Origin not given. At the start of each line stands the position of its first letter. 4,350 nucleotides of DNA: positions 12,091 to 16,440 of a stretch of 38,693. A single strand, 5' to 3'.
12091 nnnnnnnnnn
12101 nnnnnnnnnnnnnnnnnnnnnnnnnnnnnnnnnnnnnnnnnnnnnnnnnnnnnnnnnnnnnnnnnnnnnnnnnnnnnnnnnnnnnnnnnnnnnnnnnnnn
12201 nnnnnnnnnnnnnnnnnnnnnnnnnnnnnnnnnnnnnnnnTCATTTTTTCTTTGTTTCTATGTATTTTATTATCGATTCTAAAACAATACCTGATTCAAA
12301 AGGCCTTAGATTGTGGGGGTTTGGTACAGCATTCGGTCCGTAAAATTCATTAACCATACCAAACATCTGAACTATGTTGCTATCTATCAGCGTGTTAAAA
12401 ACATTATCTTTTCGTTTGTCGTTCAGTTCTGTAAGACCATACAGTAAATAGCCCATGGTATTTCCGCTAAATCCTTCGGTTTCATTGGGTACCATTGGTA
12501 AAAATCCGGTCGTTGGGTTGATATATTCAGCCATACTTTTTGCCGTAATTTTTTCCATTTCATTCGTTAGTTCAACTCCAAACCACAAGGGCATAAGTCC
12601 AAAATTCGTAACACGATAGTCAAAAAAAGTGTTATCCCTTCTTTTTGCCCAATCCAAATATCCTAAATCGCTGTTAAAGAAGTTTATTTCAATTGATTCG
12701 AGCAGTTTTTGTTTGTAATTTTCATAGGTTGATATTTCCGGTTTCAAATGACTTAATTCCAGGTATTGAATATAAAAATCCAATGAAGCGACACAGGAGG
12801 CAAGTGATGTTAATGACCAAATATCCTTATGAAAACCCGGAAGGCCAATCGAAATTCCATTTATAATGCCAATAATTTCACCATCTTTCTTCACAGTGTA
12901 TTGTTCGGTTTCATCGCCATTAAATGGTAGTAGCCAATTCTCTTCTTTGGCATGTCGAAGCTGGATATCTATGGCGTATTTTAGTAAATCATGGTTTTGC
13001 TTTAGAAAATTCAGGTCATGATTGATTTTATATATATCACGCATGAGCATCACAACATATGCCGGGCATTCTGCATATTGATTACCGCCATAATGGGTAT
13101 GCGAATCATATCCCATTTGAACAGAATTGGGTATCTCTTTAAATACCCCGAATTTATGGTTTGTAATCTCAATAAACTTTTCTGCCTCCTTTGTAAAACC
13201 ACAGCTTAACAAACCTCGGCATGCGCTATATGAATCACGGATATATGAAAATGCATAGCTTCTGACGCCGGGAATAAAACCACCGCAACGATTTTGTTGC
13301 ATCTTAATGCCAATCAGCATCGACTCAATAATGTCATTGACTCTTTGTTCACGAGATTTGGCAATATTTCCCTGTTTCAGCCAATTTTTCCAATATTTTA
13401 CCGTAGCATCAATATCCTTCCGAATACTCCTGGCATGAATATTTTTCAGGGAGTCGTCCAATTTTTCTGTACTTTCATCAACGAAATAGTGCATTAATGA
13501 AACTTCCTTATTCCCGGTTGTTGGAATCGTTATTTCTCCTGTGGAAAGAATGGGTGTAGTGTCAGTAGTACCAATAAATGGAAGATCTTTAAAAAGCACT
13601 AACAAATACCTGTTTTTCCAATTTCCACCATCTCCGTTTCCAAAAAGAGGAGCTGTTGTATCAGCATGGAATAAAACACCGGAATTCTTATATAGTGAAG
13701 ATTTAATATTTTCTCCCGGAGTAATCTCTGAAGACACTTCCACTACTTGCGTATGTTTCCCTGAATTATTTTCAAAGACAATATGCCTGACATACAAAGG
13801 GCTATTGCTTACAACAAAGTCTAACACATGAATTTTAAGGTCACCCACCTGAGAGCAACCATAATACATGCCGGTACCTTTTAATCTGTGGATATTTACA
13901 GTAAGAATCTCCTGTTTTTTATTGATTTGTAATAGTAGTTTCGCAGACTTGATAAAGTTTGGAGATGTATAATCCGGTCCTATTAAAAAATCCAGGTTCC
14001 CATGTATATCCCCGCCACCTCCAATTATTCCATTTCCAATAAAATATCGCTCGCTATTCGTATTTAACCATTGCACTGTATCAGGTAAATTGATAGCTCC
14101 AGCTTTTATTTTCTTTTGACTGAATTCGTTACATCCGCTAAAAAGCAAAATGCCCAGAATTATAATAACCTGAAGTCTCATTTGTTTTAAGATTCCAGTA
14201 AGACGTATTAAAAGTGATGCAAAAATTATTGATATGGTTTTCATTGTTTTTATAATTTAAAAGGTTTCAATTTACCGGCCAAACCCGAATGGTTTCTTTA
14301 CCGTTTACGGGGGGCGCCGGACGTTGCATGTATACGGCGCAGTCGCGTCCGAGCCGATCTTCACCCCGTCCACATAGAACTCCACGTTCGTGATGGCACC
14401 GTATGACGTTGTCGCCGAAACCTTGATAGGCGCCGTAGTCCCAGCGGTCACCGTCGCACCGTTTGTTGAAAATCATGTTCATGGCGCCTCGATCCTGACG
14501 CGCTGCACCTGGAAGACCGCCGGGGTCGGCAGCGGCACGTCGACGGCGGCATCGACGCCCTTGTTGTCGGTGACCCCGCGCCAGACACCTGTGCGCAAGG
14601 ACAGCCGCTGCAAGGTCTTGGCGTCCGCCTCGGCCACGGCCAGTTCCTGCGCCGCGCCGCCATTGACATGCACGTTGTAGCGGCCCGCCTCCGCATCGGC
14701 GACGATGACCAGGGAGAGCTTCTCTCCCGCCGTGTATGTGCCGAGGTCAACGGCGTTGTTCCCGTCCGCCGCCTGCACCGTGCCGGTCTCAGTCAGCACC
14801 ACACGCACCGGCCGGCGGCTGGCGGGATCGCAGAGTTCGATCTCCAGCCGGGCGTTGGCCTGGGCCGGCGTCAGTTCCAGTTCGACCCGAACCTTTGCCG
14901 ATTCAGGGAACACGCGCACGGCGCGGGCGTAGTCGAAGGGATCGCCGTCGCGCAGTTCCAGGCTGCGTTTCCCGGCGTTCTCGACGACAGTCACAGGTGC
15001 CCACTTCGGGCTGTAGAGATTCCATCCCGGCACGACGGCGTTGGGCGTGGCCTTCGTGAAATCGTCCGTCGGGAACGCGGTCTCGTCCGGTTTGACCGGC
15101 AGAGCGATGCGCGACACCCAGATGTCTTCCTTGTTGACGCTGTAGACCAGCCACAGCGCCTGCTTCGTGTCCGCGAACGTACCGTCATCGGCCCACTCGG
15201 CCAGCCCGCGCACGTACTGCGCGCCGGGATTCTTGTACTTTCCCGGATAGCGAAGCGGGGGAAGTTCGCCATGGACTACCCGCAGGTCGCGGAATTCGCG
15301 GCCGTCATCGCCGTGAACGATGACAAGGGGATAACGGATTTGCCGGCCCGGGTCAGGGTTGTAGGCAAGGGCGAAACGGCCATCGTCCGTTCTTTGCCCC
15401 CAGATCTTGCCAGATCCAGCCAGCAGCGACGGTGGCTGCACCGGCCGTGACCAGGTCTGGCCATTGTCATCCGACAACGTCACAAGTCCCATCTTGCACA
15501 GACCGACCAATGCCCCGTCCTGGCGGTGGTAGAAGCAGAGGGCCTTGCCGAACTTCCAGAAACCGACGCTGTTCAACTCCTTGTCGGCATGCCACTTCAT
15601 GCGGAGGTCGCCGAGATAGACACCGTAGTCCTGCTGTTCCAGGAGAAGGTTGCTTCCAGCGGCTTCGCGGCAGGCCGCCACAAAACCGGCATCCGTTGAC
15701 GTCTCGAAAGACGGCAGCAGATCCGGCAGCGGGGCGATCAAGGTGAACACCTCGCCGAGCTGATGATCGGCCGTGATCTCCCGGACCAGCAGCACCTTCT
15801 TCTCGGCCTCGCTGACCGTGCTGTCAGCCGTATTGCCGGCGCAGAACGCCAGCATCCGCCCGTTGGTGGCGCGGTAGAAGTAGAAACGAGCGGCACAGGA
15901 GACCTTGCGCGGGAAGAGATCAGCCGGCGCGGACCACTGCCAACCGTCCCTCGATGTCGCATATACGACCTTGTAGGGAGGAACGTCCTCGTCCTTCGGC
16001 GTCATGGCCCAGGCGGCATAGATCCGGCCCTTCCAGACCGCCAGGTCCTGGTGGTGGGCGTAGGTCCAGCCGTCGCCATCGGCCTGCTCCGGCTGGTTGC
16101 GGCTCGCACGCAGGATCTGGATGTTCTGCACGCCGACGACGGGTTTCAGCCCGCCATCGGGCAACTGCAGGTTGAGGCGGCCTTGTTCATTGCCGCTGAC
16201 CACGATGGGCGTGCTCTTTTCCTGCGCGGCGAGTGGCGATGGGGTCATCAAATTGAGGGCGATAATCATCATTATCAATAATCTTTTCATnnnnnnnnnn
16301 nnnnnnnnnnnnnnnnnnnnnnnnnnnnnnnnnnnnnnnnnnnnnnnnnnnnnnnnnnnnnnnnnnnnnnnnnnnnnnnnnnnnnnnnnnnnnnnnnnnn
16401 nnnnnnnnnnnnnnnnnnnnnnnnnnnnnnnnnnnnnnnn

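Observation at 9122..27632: Three GC-rich, foreign-looking enzyme genes spliced in frame onto AT-rich host-type leaders inside one PUL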

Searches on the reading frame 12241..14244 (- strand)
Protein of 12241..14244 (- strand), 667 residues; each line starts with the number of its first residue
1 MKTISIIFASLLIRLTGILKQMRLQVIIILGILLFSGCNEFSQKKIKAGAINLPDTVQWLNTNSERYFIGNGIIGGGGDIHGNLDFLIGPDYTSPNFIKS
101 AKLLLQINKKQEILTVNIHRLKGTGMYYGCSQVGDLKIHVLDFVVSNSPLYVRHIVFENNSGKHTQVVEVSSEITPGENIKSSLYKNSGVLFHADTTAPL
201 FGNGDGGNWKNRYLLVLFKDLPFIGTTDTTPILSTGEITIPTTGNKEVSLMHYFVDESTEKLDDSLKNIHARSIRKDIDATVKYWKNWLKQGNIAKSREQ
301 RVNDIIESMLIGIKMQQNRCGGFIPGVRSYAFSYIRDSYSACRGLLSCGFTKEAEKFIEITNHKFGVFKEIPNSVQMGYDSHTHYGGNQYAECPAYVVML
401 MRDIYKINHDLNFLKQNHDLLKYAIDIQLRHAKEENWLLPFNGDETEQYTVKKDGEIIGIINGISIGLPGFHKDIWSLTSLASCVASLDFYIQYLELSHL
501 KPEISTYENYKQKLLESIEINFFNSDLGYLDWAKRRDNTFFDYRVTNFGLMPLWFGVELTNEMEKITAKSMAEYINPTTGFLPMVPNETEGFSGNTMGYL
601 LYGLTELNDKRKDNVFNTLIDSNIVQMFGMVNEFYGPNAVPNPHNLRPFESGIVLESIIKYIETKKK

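Call 8: search_protein_families(library=pfam, proteins=[window:12241-14244:-], max_evalue=0.01)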
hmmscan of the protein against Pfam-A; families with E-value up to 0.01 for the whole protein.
window:12241-14244:- (667 aa): 0 families

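Call 46: find_related_loci(query=window:12241-14244:-, collection=genome_contigs, flank=10000)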
Query window:12241-14244:- (667 aa) in genome_contigs; peptide patterns used: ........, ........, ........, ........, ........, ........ (x = any residue, [..] = any of these).
52 stretches matched a pattern; 1 encode a relative of the query (tblastn E <= 1e-3); 1 distinct loci.
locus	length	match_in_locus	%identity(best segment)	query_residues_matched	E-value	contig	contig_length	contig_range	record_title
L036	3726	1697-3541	51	46-665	0e+0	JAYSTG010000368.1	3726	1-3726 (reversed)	MAG: Saprospiraceae bacterium isolate GFS_12390 GFS_12390_367, whole genome shotgun sequence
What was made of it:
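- Tried and rejected: Synteny search with the 667-aa AT-type gene: only a 51% Saprospiraceae hit, so no 'empty' ancestral locus in a named genome (call 46).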

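Call 71: search_protein_families(library=ncbifam, proteins=[window:12241-14244:-], max_evalue=0.01)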
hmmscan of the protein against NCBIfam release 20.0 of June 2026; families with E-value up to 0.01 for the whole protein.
window:12241-14244:- (667 aa): 1 family
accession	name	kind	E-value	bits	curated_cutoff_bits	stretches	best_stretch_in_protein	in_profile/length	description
NF041084.1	trehalase_H1_Arch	equivalog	0.0063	15.2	820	0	246-359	158-280/570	alpha,alpha-trehalase TreH1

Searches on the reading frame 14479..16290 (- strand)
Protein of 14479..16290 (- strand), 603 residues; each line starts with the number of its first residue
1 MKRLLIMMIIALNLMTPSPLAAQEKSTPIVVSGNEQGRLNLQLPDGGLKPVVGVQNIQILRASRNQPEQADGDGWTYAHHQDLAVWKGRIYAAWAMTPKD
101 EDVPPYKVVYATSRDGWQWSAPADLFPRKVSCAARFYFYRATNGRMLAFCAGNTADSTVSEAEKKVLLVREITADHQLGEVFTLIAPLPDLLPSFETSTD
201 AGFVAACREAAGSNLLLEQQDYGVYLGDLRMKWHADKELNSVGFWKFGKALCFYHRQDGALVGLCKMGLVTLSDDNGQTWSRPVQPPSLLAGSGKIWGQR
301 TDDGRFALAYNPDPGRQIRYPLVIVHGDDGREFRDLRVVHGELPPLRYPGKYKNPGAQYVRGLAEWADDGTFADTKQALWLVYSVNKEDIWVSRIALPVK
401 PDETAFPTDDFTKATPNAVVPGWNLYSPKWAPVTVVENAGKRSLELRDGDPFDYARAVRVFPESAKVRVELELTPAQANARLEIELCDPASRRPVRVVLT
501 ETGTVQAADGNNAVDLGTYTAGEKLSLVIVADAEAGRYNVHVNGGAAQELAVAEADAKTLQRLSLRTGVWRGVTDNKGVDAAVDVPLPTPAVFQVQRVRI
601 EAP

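Call 8: search_protein_families(library=pfam, proteins=[window:14479-16290:-], max_evalue=0.01)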
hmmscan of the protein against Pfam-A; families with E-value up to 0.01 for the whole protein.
window:14479-16290:- (603 aa): 3 families
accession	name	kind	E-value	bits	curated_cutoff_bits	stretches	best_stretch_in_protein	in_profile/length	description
PF24067.1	Beta-prop_BT_1020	-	5.4e-33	115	27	2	38-128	10-100/236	BT_1020-like, N-terminal beta propeller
PF22585.3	Sialidase-like_CBM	-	1.6e-29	103.3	27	1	423-572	1-146/156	Sialidase-like, CBM domain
PF13088.12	BNR_2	-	8.7e-08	32.3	31.4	1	106-343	18-258/277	BNR repeat-like domain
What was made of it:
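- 14479..16290 (-): g2: 603-aa GH143-like sialidase-fold enzyme (BT_1020-type propeller plus sialidase-like CBM), a chimeric gene (GC3 0.81). Pfam (call 8).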

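Call 9: find_homologous_proteins(query=window:14479-16290:-)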
Query window:14479-16290:- (603 aa): 800 proteins with E <= 0.001 among 8000 candidates; the best 120 are listed.
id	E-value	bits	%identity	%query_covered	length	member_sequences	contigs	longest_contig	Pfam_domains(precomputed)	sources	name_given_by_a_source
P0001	0.0e+0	1367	98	100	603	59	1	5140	PF24067.2,PF22585.4,PF13088.13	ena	-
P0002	0.0e+0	1086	81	96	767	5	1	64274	PF24067.2,PF22585.4,PF07691.18,PF13088.13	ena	-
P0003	0.0e+0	1044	75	99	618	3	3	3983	PF24067.2,PF22585.4,PF13088.13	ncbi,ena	-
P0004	0.0e+0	1032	78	95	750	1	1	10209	PF24067.2,PF22585.4,PF07691.18,PF13088.13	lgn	-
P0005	0.0e+0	1027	77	95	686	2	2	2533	PF24067.2,PF22585.4,PF07691.18,PF13088.13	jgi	jgi:hypothetical protein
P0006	0.0e+0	1026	77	97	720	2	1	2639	PF24067.2,PF22585.4,PF07691.18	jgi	jgi:hypothetical protein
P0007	0.0e+0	1024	78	95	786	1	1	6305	PF24067.2,PF22585.4,PF07691.18,PF13088.13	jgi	jgi:hypothetical protein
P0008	0.0e+0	1017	77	95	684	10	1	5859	PF24067.2,PF22585.4,PF07691.18,PF13088.13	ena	-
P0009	0.0e+0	1015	73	97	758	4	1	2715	PF24067.2,PF22585.4,PF07691.18,PF13088.13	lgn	-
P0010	4.2e-298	1008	76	95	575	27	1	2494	PF24067.2,PF22585.4,PF13088.13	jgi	jgi:hypothetical protein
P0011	6.6e-297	1004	76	96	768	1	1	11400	PF24067.2,PF22585.4,PF07691.18,PF13088.13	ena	-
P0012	1.2e-294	997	75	95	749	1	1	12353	PF24067.2,PF22585.4,PF07691.18,PF13088.13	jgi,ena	-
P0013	1.3e-292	990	73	98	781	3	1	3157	PF24067.2,PF22585.4,PF07691.18,PF13088.13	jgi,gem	-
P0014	2.1e-292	989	74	97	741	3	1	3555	PF24067.2,PF22585.4,PF07691.18,PF13088.13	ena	-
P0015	5.3e-289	978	75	95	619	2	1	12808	PF24067.2,PF22585.4,PF13088.13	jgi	-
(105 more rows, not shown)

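Call 16: find_encoding_contigs(protein=window:14479-16290:-, flank=10000, max_places=10)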
Protein window:14479-16290:- (603 aa): no gene with exactly this product is on record in the collection.
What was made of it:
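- The exact g2 protein of the window is not on record elsewhere (call 16).
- Tried and rejected: Exact look-up of the window's g2 protein: not on record (call 16).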

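Call 17: find_encoding_contigs(protein=P0001, flank=10000, max_places=10)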
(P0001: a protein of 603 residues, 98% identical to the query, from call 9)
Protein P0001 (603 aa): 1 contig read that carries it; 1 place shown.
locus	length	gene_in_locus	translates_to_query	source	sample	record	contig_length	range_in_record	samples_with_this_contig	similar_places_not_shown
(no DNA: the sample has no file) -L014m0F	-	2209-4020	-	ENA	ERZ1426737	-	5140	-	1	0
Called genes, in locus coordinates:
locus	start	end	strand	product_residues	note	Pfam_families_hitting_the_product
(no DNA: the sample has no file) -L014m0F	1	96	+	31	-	?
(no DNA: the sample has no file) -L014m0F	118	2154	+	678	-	PF26410:GH5_mannosidase (faint), PF00150:Cellulase, PF02836:Glyco_hydro_2_C (faint)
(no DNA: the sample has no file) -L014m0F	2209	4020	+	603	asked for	PF24067:Beta-prop_BT_1020, PF13088:BNR_2 (faint), PF22585:Sialidase-like_CBM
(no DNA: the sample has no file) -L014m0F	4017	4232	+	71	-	-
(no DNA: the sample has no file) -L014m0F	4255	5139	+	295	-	?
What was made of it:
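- Tried and rejected: The contig of the 98% identical P0001 has no DNA on file (call 17).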

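Call 59: find_encoding_contigs(protein=P0002, flank=6000, max_places=2)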
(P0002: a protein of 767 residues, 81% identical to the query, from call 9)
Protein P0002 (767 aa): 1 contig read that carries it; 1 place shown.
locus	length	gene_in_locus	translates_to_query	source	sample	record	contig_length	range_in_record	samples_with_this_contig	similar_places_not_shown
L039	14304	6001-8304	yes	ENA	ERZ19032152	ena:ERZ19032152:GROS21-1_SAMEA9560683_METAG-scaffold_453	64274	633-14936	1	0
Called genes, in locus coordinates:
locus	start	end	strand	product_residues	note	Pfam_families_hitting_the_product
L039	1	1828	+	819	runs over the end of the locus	?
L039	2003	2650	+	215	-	PF08334:T2SSG (faint)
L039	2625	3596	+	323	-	PF07963:N_methyl (weak), PF07596:SBP_bac_10 (faint)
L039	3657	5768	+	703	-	PF17803:Cadherin_4, PF17892:Cadherin_5, PF17963:Big_9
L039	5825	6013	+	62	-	-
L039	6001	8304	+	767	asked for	PF07691:PA14, PF24067:Beta-prop_BT_1020, PF13088:BNR_2 (faint), PF22585:Sialidase-like_CBM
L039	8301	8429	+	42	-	-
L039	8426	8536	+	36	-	-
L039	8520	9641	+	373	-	-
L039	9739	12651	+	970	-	PF03659:Glyco_hydro_71 (faint)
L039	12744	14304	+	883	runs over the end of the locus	PF03659:Glyco_hydro_71, PF03781:FGE-sulfatase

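Call 70: search_solved_structures(query=window:14479-16290:-, max_evalue=0.01)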
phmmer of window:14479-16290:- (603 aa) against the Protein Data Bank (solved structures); distinct sequences matched with E-value up to 0.01: 1.
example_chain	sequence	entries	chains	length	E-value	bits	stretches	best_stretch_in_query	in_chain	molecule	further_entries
5mqr_A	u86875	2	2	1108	2.7e-87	296.8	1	40-585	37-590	Beta-L-arabinobiosidase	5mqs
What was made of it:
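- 14479..16290 (-): PDB 5mqr (BT1020), E = 2.7e-87 (call 70).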

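Call 71: search_protein_families(library=ncbifam, proteins=[window:14479-16290:-], max_evalue=0.01)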
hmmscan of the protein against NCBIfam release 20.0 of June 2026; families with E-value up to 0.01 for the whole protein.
window:14479-16290:- (603 aa): 0 families
